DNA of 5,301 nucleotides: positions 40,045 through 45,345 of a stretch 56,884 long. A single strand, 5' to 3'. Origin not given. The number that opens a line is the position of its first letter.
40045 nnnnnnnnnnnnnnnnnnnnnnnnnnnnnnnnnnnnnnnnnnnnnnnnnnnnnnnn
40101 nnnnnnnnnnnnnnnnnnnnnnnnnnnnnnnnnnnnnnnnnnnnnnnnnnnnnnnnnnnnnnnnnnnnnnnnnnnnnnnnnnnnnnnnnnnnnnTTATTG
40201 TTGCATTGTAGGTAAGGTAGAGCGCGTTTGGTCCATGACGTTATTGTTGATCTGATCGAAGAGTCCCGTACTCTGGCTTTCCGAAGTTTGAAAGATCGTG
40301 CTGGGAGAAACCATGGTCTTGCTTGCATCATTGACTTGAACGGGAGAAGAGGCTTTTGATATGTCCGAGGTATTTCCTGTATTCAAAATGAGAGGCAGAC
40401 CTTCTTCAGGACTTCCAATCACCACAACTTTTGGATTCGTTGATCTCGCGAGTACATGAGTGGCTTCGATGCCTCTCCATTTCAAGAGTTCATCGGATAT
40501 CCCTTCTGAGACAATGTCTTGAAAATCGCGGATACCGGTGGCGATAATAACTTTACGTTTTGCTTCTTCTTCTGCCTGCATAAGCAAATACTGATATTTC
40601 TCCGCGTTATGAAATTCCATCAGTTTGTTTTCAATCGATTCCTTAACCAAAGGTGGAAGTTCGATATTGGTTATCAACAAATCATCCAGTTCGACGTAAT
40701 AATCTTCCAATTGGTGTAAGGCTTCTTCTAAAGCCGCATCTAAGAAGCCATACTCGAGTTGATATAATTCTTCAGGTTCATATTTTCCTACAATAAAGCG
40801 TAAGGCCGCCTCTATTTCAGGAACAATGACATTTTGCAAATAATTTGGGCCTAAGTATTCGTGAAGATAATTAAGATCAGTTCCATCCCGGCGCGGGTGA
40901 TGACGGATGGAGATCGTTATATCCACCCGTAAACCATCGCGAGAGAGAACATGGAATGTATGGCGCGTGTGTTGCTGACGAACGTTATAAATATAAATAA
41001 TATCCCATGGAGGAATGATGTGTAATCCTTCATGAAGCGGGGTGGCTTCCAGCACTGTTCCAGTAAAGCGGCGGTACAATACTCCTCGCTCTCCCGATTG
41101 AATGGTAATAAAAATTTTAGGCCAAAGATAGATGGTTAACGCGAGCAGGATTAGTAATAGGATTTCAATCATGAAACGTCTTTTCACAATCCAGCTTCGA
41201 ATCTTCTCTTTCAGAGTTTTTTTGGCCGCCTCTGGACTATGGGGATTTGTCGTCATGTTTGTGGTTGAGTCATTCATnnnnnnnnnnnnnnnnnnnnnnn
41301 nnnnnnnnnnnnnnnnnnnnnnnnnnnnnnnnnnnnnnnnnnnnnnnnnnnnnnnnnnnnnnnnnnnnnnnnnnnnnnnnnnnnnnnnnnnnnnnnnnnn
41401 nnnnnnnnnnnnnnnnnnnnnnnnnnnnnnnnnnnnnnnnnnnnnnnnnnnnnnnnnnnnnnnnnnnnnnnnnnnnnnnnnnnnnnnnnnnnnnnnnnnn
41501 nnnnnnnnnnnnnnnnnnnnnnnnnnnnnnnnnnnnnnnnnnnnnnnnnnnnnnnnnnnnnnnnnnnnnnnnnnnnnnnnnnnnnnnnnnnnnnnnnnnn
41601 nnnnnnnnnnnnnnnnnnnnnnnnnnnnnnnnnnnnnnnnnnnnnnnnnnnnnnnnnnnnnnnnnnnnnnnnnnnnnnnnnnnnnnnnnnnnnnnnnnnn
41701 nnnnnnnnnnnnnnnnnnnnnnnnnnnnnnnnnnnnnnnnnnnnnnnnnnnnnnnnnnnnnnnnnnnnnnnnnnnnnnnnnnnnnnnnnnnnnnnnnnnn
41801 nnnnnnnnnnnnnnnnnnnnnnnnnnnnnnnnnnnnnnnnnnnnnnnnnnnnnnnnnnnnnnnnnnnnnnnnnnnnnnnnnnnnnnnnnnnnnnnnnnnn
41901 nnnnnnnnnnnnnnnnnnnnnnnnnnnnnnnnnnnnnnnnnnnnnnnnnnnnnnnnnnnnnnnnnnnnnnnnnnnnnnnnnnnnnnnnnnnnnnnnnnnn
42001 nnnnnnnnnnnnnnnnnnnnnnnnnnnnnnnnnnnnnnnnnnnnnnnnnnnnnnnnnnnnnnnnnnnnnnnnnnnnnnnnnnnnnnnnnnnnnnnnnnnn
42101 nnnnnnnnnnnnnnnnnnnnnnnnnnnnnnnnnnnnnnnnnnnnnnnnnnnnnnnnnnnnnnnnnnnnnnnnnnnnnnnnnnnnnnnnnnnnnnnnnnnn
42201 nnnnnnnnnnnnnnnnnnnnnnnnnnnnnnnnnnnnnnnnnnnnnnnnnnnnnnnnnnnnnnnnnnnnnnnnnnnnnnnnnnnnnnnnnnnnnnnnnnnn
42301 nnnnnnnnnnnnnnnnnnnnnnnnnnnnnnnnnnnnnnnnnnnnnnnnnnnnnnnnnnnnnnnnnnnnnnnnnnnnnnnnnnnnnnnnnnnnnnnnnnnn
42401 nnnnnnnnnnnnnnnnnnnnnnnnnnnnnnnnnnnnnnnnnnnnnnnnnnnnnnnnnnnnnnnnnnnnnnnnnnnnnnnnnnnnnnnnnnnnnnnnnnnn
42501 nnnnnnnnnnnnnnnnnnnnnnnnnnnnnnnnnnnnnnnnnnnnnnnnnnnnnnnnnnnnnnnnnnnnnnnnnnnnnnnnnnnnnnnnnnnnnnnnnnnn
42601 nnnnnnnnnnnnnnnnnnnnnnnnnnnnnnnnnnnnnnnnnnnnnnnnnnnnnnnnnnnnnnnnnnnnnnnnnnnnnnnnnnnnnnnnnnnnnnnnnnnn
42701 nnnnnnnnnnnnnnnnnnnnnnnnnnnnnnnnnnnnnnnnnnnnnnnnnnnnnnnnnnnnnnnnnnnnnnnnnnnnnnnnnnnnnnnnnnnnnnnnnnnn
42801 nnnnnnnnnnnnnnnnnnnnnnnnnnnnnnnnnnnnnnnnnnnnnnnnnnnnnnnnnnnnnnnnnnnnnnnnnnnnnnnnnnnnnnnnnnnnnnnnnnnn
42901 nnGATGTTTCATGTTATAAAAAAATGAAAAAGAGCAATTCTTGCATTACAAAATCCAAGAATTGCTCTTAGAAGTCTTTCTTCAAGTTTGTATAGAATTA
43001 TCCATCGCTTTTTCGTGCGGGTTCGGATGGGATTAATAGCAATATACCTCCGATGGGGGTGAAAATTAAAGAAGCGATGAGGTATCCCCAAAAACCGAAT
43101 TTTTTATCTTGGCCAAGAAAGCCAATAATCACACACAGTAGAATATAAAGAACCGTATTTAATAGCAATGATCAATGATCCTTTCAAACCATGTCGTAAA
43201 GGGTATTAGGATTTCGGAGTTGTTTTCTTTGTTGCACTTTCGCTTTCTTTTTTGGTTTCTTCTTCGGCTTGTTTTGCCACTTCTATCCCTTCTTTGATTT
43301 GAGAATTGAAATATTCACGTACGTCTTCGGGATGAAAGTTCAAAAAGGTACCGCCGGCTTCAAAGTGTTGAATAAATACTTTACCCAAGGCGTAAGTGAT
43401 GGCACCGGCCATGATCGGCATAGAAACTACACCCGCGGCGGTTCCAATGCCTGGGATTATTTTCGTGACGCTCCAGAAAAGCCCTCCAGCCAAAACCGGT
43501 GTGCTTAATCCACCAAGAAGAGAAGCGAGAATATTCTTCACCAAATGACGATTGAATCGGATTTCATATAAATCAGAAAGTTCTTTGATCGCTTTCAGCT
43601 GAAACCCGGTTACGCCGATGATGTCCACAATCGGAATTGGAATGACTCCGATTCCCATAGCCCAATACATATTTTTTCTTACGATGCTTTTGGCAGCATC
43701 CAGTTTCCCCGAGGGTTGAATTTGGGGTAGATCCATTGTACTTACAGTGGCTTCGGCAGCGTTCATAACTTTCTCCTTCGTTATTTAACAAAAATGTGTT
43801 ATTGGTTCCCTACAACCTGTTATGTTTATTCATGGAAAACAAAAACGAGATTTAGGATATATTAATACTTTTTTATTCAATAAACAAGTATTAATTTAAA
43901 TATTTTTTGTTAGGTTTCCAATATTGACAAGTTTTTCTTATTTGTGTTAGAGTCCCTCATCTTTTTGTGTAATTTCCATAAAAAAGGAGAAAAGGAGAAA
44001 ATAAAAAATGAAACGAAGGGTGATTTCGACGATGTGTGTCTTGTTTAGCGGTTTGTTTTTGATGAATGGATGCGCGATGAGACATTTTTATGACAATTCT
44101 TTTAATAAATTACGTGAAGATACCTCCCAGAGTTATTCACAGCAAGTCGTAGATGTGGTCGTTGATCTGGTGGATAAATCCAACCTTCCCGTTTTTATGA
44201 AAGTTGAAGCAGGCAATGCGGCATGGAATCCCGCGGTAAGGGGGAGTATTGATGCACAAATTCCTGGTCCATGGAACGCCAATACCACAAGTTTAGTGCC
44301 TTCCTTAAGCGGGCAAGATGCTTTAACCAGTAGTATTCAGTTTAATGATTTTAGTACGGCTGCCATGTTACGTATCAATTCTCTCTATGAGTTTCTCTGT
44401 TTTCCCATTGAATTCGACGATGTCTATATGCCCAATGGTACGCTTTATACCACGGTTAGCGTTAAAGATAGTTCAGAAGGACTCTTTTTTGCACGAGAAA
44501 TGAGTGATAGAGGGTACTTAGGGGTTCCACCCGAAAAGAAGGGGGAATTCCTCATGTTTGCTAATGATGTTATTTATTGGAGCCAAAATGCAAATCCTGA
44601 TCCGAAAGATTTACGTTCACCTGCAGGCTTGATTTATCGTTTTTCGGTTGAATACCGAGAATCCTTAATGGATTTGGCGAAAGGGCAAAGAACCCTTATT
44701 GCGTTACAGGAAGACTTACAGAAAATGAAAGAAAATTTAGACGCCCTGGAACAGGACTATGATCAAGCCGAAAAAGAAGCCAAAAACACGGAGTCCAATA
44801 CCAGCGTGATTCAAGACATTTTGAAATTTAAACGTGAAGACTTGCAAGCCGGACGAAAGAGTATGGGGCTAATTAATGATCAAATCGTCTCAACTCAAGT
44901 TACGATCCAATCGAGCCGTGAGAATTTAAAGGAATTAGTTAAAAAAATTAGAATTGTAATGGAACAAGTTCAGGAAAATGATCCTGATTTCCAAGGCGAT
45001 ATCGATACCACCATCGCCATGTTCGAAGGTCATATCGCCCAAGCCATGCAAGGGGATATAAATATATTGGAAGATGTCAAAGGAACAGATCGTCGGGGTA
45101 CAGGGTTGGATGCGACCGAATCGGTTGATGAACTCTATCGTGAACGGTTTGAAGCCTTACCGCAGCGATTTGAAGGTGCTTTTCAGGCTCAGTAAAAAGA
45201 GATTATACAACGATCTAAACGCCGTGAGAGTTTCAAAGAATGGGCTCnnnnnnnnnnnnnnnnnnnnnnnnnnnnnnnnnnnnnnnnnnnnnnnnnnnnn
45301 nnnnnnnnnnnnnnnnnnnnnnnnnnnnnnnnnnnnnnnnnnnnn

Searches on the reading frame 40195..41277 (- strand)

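Call 8: search_protein_families(library=pfam, proteins=[window:40195-41277:-], max_evalue=0.00001)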
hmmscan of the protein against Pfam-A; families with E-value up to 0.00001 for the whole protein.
window:40195-41277:- (360 aa): 1 family
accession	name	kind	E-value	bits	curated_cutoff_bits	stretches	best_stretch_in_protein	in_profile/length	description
PF01145.31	Band_7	-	1.3e-25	91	23.6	1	58-238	2-175/176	SPFH domain / Band 7 family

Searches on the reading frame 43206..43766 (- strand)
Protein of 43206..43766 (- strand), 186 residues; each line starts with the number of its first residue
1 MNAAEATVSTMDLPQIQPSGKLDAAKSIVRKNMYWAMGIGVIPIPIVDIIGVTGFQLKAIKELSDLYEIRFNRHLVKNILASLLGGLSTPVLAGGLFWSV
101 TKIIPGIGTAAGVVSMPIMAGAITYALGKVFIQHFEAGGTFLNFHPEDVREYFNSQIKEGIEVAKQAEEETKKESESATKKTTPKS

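Call 8: search_protein_families(library=pfam, proteins=[window:43206-43766:-], max_evalue=0.00001)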
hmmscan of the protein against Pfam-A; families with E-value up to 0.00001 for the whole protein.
window:43206-43766:- (186 aa): 1 family
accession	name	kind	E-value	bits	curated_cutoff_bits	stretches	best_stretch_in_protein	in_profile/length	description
PF05128.17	DUF697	-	3.6e-09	37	27.7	1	24-145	22-145/162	Domain of unknown function (DUF697)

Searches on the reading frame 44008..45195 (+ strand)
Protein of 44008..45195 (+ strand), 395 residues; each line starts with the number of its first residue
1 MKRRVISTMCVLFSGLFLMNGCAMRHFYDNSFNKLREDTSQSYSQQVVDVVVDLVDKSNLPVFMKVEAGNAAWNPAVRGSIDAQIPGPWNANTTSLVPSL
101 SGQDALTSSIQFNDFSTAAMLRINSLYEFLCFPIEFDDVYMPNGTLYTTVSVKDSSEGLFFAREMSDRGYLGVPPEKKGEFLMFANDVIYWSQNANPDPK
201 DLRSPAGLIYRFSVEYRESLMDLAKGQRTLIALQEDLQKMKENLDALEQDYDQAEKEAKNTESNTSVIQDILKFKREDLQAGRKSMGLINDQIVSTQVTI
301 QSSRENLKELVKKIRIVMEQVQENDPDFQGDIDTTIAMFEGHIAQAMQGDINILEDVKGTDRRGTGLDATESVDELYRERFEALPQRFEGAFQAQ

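Call 11: search_protein_families(library=pfam, proteins=[window:44008-45195:+], max_evalue=0.0001)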
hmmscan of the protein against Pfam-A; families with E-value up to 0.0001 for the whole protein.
window:44008-45195:+ (395 aa): 0 families

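Call 59: search_protein_families(library=pfam, proteins=[window:44008-45195:+], max_evalue=5)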
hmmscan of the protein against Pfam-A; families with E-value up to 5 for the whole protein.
window:44008-45195:+ (395 aa): 26 families (the best 25 are shown)
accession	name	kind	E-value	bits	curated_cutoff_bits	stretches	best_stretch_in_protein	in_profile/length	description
PF06160.17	EzrA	-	0.0017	17.2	39.6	1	235-323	344-432/557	Septation ring formation regulator, EzrA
PF04108.17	ATG17_like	-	0.0072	16.3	43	1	232-323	170-229/355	Autophagy protein ATG17-like domain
PF06818.20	Fez1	-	0.01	16.8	34.4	1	217-324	20-127/199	Fez1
PF13166.12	AAA_13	-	0.018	14.2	36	1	212-368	277-429/713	AAA domain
PF16811.11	TAtT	-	0.078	12.7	26.5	1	244-351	82-184/263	TRAP transporter T-component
PF12889.12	DUF3829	-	0.18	11.8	26.8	1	218-276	172-230/285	Protein of unknown function (DUF3829)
PF20237.3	DUF6594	-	0.2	12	30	1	228-283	26-72/238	Family of unknown function (DUF6594)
PF03961.19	FapA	-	0.27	11.2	31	1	226-312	140-231/272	Flagellar Assembly Protein A beta solenoid domain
PF01496.24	V_ATPase_I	-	0.35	9.2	30.7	1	224-307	65-152/815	V-type ATPase 116kDa subunit family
PF10186.14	ATG14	-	0.36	10.3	33.2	1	229-316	20-94/347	Vacuolar sorting 38 and autophagy-related subunit 14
PF14362.11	DUF4407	-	0.37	10.5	31.3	1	230-338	136-249/297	Domain of unknown function (DUF4407)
PF04102.17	SlyX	-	0.38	11.9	30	0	289-324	22-57/67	SlyX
PF15753.10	BLOC1S3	-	0.41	11.1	27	1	260-322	98-160/172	Biogenesis of lysosome-related organelles complex 1 subunit 3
PF25762.1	HAUS1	-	0.43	10.8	40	1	225-319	125-219/236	HAUS augmin-like complex subunit 1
PF04163.17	Tht1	-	0.48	9.6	21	1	238-336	195-297/595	Tht1-like nuclear fusion protein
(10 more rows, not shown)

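Call 60: search_solved_structures(query=window:44008-45192:+, max_evalue=1)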
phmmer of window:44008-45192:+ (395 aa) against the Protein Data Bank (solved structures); distinct sequences matched with E-value up to 1: 3.
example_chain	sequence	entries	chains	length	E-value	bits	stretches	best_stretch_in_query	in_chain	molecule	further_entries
9bts_A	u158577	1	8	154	0.28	13.4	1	220-276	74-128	Bacterioferritin (Bfr)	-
2kx9_A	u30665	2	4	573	0.89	11.7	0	293-386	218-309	Phosphoenolpyruvate-protein phosphotransferase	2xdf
2hwg_A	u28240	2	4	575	0.89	11.7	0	293-386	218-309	Phosphoenolpyruvate-protein phosphotransferase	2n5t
